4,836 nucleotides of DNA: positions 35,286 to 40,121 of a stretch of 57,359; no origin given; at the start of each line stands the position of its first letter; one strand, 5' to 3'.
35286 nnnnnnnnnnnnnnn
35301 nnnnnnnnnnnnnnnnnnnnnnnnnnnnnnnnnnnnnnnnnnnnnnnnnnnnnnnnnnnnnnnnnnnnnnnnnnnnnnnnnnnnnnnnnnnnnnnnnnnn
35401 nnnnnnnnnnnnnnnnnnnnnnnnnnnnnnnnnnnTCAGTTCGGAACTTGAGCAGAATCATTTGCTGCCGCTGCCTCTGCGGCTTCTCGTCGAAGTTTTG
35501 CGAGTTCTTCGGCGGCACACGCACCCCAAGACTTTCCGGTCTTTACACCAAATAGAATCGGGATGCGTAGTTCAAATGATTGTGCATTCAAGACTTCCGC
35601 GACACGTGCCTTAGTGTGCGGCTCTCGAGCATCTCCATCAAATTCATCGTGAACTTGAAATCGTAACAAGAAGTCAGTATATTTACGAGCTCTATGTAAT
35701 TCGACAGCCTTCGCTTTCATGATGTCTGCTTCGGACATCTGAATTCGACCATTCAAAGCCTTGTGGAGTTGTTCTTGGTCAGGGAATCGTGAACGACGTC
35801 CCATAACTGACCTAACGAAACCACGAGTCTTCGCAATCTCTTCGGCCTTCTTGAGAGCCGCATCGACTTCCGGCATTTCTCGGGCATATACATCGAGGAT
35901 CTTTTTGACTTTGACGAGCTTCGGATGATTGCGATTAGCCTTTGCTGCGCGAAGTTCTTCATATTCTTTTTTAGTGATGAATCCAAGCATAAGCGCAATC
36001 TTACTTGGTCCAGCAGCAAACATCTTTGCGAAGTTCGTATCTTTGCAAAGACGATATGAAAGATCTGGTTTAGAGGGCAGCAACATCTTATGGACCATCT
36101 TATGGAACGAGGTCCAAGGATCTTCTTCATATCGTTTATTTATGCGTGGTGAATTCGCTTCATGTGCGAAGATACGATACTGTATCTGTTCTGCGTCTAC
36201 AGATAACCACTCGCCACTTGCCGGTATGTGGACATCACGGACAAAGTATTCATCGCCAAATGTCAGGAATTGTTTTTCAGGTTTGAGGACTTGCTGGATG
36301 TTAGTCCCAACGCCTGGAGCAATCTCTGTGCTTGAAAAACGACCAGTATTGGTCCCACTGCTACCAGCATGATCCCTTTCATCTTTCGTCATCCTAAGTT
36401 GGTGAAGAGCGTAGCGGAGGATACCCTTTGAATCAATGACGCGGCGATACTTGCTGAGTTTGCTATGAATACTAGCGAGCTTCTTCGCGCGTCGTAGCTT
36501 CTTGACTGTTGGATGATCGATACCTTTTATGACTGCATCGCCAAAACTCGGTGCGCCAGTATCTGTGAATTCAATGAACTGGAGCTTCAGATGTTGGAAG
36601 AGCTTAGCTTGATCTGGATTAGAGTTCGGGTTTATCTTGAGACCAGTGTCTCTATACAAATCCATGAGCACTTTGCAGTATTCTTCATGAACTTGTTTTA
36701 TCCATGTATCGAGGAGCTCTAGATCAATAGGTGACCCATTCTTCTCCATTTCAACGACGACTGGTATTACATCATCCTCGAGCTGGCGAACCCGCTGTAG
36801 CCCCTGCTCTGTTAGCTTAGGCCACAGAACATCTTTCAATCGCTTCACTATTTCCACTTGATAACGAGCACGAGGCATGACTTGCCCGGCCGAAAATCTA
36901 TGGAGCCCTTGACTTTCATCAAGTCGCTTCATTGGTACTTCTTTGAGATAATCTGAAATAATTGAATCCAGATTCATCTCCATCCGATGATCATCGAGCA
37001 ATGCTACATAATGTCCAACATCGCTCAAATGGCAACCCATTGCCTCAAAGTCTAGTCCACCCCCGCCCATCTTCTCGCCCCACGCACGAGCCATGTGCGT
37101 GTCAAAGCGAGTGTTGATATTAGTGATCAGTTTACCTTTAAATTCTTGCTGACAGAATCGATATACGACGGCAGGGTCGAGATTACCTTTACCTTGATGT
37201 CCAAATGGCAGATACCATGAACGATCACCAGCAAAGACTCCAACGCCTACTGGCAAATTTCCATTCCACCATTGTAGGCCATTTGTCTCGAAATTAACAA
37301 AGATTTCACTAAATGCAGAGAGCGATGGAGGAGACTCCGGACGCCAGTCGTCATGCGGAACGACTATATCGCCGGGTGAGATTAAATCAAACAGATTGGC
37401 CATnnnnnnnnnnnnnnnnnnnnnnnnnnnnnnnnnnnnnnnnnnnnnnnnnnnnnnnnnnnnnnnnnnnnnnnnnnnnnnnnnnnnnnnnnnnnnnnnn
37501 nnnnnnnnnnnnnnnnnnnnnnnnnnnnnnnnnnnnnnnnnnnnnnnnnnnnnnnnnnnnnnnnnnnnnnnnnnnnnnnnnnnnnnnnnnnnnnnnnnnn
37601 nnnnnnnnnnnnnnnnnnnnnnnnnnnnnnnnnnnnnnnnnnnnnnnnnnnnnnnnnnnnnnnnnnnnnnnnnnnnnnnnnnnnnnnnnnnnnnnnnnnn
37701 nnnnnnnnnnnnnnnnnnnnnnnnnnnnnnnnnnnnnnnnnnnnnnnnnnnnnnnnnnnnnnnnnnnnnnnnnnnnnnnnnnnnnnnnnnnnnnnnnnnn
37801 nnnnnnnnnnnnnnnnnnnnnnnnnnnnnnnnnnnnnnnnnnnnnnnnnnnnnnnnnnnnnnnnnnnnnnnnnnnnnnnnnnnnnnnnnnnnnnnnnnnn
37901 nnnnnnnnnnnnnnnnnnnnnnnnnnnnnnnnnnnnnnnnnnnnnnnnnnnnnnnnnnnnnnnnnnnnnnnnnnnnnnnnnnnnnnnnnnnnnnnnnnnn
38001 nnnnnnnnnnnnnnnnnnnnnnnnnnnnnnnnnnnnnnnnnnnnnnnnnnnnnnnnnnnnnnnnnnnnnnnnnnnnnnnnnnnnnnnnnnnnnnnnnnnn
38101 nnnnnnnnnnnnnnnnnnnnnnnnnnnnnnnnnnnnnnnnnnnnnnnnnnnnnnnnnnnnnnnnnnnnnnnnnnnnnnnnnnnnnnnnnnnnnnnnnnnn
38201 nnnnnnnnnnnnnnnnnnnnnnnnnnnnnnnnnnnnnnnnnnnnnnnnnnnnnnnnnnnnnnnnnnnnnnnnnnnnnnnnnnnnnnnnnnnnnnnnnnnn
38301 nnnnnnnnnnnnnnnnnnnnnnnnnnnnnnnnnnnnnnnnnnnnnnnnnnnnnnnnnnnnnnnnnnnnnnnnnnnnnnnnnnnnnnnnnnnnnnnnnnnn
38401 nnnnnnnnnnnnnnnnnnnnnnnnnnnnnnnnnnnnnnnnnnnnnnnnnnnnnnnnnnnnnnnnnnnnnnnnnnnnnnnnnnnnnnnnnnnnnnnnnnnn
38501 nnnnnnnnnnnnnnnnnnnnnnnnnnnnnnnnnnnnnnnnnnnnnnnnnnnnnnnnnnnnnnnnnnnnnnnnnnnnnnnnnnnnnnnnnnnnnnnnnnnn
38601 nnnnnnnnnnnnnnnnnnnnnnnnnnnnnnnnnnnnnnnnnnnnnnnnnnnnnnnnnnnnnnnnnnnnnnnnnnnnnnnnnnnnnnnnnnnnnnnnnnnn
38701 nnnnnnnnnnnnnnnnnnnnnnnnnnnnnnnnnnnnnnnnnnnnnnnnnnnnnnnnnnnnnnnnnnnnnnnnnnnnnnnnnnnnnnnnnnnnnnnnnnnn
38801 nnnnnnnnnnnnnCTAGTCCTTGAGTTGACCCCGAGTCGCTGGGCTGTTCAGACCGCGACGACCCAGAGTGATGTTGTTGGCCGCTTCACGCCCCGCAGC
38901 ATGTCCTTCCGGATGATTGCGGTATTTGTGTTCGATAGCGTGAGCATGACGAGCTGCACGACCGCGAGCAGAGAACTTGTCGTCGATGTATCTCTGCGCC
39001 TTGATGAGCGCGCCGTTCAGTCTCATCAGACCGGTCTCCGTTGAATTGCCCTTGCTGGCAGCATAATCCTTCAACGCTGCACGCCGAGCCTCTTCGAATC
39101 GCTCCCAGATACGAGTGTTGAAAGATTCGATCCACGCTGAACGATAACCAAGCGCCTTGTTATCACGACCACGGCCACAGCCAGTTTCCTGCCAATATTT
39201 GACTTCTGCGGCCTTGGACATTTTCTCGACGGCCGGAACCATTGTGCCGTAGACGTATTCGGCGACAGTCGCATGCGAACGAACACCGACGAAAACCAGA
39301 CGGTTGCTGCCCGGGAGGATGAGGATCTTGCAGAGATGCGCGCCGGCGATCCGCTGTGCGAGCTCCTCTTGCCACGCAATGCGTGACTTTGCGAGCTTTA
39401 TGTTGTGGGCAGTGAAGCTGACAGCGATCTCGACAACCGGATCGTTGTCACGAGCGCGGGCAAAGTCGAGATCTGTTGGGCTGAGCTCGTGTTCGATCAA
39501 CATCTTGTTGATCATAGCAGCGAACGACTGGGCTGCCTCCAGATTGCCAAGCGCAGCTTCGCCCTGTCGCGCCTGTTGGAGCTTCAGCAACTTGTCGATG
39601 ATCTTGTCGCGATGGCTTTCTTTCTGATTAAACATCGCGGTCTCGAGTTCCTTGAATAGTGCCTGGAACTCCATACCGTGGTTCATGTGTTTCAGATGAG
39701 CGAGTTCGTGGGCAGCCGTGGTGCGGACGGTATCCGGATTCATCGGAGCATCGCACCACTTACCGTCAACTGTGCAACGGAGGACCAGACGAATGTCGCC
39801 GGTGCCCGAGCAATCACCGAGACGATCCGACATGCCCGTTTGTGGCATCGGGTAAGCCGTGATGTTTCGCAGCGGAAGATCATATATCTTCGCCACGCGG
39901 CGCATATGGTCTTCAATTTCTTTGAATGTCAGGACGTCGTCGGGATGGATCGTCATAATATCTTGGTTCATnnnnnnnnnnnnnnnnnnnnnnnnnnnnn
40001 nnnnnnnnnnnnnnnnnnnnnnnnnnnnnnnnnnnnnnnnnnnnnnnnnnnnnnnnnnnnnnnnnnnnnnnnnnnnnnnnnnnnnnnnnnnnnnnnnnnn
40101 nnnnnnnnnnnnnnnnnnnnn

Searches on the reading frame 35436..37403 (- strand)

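Call 11: search_protein_families(library=phrogs, proteins=[window:35436-37403:-])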
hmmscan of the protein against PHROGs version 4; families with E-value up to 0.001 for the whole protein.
window:35436-37403:- (655 aa): 5 families
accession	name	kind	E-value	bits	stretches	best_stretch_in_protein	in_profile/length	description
phrog_17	-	DNA, RNA and nucleotide metabolism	8.7e-60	203.9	1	31-634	670-1238/1445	DNA polymerase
phrog_15971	-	DNA, RNA and nucleotide metabolism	4.7e-11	43.4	1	243-626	34-372/376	DNA polymerase I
phrog_5995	-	DNA, RNA and nucleotide metabolism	4.7e-06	27.3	1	487-594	12-130/236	DNA polymerase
phrog_6375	-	DNA, RNA and nucleotide metabolism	1.2e-05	26.3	1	461-572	1-105/204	DNA polymerase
phrog_12241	-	DNA, RNA and nucleotide metabolism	0.00013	22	0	34-112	130-217/502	DNA polymerase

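Call 12: search_protein_families(library=pfam, proteins=[window:35436-37403:-])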
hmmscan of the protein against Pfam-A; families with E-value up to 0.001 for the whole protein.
window:35436-37403:- (655 aa): 1 family
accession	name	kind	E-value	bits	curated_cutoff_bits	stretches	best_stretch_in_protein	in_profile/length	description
PF00476.26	DNA_pol_A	-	8.4e-28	97.8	34.3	1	231-627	4-380/381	DNA polymerase family A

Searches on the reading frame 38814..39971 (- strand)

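Call 11: search_protein_families(library=phrogs, proteins=[window:38814-39971:-])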
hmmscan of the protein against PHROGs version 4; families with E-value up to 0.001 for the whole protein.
window:38814-39971:- (385 aa): 1 family
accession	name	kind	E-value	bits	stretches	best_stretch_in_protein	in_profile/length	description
phrog_421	-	unknown function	1.6e-22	81.2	1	118-372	3-229/241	unknown function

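Call 12: search_protein_families(library=pfam, proteins=[window:38814-39971:-])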
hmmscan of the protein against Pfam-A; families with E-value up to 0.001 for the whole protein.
window:38814-39971:- (385 aa): 3 families
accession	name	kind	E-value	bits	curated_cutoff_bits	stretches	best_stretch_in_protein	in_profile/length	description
PF23771.1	DUF7168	-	4.3e-11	43.1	25.5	1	191-308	14-129/140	Domain of unknown function (DUF7168)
PF01863.23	YgjP-like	-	5e-06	27.1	26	1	47-108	139-192/207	YgjP-like, metallopeptidase domain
PF08325.16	WLM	-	5.3e-05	23.8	26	1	59-113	63-114/190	WLM domain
